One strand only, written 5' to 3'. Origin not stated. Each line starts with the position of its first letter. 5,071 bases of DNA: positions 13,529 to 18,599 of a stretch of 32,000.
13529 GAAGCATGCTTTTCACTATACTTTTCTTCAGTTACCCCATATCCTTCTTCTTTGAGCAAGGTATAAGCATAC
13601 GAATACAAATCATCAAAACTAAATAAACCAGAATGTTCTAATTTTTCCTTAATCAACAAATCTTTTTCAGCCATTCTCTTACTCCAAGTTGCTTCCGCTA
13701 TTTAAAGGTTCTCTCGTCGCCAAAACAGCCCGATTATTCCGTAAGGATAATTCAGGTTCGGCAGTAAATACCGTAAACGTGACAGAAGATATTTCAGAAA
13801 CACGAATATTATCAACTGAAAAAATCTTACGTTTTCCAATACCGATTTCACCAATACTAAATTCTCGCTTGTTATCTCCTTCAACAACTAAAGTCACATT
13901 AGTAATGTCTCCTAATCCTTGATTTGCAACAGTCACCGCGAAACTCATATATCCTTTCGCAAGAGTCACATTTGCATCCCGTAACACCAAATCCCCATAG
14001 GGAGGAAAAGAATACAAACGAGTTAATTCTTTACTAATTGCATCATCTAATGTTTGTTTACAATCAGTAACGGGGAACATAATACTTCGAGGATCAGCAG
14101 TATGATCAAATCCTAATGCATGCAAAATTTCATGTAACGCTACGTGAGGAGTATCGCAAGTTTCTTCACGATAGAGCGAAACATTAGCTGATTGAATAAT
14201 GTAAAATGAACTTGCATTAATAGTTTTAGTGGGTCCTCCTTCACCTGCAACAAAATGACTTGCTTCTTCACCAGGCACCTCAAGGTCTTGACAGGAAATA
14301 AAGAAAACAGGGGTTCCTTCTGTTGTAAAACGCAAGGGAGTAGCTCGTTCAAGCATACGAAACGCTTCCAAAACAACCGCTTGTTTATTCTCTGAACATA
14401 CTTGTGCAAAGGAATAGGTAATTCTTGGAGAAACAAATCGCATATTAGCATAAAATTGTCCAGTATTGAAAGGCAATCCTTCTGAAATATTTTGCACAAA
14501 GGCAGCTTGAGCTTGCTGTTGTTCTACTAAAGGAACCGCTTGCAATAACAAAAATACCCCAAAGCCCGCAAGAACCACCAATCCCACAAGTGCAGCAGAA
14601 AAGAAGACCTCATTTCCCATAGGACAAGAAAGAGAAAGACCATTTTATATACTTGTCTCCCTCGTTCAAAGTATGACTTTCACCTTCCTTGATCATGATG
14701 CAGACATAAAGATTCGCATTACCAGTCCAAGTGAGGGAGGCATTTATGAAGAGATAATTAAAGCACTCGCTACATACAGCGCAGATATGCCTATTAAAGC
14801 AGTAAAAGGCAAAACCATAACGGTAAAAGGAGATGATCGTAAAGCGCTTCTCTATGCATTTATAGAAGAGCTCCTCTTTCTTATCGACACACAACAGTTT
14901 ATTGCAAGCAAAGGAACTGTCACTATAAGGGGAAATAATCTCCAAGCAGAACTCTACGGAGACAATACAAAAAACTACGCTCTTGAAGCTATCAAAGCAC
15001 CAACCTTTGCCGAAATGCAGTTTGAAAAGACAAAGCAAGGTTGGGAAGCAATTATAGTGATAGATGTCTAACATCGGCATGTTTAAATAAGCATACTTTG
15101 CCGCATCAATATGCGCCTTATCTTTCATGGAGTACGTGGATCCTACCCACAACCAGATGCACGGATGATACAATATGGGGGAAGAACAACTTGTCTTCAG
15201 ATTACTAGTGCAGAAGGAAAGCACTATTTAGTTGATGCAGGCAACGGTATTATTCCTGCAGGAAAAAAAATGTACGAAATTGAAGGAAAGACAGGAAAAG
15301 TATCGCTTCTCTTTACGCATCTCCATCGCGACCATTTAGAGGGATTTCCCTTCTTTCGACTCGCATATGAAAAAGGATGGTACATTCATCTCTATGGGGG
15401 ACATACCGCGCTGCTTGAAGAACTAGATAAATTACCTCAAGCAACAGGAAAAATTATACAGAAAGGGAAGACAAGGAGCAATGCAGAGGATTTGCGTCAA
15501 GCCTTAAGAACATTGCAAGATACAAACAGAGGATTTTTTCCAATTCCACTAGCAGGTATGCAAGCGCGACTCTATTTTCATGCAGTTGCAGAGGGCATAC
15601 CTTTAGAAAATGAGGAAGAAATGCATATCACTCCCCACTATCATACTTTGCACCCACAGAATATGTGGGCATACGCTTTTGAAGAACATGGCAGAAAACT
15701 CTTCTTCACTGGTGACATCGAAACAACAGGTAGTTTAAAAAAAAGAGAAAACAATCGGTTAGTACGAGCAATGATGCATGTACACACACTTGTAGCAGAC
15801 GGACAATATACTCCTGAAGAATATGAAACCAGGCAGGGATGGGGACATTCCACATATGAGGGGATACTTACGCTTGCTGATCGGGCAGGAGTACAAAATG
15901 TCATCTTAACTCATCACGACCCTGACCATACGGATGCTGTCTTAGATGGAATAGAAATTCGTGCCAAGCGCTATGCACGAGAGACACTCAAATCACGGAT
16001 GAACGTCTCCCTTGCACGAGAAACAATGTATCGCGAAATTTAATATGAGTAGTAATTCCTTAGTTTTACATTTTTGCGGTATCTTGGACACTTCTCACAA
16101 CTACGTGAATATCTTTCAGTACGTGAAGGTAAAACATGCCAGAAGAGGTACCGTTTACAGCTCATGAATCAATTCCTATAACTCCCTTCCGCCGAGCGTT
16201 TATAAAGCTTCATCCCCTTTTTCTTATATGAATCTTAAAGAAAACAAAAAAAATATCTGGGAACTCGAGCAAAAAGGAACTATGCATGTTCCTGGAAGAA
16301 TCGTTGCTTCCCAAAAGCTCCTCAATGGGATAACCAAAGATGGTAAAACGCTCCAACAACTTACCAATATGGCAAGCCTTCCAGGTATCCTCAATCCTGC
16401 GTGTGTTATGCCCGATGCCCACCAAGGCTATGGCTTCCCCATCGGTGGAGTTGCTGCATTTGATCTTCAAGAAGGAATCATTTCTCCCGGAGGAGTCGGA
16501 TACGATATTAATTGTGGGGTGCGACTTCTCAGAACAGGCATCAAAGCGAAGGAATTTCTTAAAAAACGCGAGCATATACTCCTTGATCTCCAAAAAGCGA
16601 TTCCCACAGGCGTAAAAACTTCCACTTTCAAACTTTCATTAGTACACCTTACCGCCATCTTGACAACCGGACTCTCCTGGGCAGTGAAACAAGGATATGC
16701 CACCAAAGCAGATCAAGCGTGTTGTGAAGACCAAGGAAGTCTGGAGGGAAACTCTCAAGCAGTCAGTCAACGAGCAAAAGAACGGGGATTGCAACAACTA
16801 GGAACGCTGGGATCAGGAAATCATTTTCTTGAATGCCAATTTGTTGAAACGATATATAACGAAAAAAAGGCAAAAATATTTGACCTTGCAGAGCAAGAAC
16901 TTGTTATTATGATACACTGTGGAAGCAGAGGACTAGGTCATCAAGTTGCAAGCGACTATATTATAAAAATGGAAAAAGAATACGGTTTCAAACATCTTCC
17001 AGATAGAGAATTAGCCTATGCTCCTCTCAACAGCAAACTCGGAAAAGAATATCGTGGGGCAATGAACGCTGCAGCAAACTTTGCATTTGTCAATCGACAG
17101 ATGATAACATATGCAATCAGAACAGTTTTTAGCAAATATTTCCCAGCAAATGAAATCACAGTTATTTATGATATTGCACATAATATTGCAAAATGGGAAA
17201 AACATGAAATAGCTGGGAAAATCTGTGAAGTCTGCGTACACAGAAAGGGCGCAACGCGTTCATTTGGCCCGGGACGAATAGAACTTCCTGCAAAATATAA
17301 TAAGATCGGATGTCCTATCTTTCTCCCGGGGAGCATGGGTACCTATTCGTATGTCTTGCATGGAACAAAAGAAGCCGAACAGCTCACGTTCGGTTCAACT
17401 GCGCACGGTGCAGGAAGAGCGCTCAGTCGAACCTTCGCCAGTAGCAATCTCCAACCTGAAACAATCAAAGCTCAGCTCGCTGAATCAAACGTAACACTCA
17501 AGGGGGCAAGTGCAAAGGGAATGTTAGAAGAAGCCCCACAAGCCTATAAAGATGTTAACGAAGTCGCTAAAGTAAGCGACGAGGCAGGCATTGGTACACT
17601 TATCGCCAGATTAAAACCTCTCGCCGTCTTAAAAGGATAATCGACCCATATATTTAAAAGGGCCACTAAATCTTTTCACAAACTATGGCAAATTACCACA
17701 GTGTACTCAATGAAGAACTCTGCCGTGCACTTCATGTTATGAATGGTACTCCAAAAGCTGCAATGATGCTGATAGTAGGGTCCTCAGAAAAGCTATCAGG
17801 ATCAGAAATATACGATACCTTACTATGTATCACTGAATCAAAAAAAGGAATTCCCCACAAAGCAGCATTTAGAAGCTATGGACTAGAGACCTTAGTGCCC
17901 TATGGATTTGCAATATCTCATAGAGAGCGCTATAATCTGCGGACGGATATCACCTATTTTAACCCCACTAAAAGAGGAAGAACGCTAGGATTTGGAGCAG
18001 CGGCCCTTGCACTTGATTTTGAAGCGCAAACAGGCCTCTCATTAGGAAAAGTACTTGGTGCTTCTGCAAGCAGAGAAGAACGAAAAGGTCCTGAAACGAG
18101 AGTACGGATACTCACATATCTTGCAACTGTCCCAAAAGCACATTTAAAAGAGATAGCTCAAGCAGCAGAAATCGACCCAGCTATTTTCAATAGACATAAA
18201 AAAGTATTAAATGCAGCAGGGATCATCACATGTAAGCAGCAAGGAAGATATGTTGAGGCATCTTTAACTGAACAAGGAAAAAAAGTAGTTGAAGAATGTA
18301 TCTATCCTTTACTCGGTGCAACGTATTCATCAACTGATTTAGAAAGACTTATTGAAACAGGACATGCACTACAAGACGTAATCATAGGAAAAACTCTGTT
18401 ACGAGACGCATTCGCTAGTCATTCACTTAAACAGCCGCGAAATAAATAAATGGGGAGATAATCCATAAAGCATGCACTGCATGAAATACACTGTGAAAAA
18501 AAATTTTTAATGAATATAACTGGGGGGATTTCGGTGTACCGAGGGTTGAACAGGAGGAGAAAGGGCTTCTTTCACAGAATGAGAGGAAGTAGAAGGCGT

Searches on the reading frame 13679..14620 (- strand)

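Call 26: search_protein_families(library=pfam, proteins=[window:13679-14620:-], max_evalue=0.001)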
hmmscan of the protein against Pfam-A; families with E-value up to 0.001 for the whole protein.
window:13679-14620:- (313 aa): 2 families
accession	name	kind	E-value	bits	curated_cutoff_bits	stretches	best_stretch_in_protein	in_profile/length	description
PF00413.30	Peptidase_M10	-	3.7e-10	40.3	24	1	68-189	8-140/159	Matrixin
PF01400.30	Astacin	-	8.6e-07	29.2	22.5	0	148-174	69-95/189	Astacin (Peptidase family M12A)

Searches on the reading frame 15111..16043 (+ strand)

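Call 26: search_protein_families(library=pfam, proteins=[window:15111-16043:+], max_evalue=0.001)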
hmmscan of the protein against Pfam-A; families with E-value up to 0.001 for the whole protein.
window:15111-16043:+ (310 aa): 2 families
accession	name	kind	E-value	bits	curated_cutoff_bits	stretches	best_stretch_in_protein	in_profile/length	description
PF12706.13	Lactamase_B_2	-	6.4e-13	49.2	27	1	40-269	4-200/200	Beta-lactamase superfamily domain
PF00753.33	Lactamase_B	-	6.1e-05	23.5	22.7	0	31-208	11-155/196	Metallo-beta-lactamase superfamily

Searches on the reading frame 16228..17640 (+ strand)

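Call 26: search_protein_families(library=pfam, proteins=[window:16228-17640:+], max_evalue=0.001)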
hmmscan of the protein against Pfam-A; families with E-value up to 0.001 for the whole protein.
window:16228-17640:+ (470 aa): 1 family
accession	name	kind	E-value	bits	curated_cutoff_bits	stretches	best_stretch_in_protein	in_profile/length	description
PF01139.22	RtcB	-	2.7e-155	518.2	27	1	44-470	1-426/426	tRNA-splicing ligase RtcB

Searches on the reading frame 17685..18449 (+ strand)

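Call 26: search_protein_families(library=pfam, proteins=[window:17685-18449:+], max_evalue=0.001)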
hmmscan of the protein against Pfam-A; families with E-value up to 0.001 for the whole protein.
window:17685-18449:+ (254 aa): 1 family
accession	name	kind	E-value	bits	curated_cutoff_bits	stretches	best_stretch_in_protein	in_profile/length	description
PF13601.12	HTH_34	-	0.00012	22.6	27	1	139-203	2-70/80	Winged helix DNA-binding domain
